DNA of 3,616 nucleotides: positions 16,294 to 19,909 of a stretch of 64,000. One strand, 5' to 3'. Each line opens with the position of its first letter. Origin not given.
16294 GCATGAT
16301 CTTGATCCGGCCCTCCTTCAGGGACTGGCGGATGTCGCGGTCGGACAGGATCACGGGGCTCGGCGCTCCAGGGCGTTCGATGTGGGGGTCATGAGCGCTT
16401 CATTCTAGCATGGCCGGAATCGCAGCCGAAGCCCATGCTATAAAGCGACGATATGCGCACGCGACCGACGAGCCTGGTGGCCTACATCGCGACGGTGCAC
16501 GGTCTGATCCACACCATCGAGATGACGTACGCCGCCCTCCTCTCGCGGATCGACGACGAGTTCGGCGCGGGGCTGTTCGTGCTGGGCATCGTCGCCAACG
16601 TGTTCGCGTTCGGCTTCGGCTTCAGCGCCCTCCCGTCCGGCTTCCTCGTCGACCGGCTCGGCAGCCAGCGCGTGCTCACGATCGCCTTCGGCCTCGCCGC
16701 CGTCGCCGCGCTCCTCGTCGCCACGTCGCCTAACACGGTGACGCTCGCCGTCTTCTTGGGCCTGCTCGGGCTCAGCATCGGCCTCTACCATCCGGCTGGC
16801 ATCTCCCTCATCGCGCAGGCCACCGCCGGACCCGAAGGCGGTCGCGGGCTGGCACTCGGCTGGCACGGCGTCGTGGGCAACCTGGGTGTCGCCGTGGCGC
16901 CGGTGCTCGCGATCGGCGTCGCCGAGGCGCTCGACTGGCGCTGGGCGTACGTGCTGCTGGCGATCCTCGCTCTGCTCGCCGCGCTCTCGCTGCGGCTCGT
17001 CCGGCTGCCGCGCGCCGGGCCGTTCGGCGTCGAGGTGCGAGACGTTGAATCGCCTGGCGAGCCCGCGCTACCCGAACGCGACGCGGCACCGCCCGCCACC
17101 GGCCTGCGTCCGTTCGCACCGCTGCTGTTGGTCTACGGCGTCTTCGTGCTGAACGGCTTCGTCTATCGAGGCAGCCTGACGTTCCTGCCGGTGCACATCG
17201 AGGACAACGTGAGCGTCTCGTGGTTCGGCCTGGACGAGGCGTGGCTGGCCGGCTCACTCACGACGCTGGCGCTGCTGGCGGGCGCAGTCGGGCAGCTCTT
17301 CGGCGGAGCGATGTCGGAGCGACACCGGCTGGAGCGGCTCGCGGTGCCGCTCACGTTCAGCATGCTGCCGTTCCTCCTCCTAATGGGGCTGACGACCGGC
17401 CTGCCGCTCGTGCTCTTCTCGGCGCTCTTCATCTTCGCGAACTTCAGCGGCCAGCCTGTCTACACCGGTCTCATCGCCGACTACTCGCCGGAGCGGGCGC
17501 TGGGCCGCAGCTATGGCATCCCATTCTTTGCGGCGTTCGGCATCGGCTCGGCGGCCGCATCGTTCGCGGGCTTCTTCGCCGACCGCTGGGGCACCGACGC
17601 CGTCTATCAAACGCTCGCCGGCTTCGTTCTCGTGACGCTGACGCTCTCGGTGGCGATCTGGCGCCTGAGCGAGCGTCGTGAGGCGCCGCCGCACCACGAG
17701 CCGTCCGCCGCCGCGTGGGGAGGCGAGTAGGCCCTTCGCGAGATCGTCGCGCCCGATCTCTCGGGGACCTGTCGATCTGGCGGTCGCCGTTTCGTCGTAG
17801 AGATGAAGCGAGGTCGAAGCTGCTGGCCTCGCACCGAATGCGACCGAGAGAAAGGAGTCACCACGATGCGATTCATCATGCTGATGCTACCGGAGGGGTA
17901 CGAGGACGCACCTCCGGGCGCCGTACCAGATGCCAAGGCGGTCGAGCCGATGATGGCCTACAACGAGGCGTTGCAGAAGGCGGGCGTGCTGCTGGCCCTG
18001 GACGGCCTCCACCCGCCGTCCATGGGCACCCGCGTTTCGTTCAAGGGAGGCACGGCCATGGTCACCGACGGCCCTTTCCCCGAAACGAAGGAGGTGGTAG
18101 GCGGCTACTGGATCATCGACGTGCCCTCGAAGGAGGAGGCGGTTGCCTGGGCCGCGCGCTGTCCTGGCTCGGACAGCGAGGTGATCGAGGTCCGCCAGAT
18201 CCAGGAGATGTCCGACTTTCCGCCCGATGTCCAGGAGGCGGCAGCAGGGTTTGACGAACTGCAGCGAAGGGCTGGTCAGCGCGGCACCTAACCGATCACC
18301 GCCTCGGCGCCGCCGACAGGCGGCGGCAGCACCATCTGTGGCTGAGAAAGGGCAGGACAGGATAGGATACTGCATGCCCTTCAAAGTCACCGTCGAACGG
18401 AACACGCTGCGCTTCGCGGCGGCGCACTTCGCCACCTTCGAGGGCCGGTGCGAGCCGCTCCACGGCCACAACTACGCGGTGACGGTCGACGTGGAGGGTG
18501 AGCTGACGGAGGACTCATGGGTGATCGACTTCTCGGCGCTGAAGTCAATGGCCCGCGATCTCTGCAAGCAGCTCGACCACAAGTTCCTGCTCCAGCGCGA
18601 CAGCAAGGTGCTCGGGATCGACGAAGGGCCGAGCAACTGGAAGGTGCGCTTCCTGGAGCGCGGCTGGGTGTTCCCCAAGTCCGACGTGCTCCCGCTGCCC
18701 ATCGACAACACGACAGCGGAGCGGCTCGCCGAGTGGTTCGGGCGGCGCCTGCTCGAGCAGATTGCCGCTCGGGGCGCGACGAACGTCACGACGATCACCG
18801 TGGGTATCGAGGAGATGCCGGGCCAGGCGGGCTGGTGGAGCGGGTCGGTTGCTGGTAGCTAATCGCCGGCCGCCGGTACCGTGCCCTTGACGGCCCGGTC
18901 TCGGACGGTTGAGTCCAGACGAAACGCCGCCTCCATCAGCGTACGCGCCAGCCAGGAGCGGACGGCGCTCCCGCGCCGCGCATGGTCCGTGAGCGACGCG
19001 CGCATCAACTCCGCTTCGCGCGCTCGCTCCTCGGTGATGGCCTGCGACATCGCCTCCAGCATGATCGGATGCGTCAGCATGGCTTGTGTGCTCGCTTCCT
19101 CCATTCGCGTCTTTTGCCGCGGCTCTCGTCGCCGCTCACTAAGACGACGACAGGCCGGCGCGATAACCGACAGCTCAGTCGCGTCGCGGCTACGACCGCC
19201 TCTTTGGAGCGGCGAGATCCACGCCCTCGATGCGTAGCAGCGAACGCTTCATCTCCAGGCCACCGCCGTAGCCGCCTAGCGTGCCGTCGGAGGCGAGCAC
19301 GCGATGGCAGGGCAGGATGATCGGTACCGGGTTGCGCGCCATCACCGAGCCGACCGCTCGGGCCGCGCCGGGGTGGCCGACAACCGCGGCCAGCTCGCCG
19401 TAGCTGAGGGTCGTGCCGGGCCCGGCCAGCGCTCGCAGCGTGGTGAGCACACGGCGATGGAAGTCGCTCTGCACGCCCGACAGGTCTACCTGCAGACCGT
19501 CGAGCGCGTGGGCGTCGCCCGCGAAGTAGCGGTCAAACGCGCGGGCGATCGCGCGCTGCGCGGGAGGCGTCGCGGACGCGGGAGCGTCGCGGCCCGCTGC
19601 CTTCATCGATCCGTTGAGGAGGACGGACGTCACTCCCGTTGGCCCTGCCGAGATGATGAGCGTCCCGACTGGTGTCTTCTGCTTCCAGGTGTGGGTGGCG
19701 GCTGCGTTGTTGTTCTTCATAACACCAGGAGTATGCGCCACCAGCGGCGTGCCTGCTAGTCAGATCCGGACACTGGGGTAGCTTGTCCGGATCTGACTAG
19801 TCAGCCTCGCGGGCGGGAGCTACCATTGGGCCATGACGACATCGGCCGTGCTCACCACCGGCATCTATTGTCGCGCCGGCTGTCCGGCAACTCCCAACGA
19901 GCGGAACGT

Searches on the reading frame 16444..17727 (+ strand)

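Call 54: search_protein_families(library=pfam, proteins=[window:16444-17727:+], max_evalue=0.001)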
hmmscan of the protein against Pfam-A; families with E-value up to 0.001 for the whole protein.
window:16444-17727:+ (428 aa): 3 families
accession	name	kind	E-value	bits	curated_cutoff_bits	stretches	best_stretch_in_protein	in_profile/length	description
PF07690.21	MFS_1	-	1.1e-39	136.8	33.4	2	21-254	7-232/347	Major Facilitator Superfamily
PF00083.30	Sugar_tr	-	6.2e-06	25.8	22.3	1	46-183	47-188/452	Sugar (and other) transporter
PF12832.13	MFS_1_like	-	0.00031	20.4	25.2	1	45-148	253-350/373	MFS_1 like family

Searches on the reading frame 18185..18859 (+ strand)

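Call 54: search_protein_families(library=pfam, proteins=[window:18185-18859:+], max_evalue=0.001)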
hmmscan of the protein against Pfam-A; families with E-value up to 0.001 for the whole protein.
window:18185-18859:+ (225 aa): 1 family
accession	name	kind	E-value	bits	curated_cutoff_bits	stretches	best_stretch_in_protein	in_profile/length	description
PF01242.24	PTPS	-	3.4e-22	79.1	22.4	1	75-214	6-114/121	6-pyruvoyl tetrahydropterin synthase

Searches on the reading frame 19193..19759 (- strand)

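Call 54: search_protein_families(library=pfam, proteins=[window:19193-19759:-], max_evalue=0.001)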
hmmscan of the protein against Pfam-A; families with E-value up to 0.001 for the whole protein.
window:19193-19759:- (189 aa): 1 family
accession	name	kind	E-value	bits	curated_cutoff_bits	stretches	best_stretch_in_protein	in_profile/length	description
PF01035.26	DNA_binding_1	-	3.7e-29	100.8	27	1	99-180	1-81/81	6-O-methylguanine DNA methyltransferase, DNA binding domain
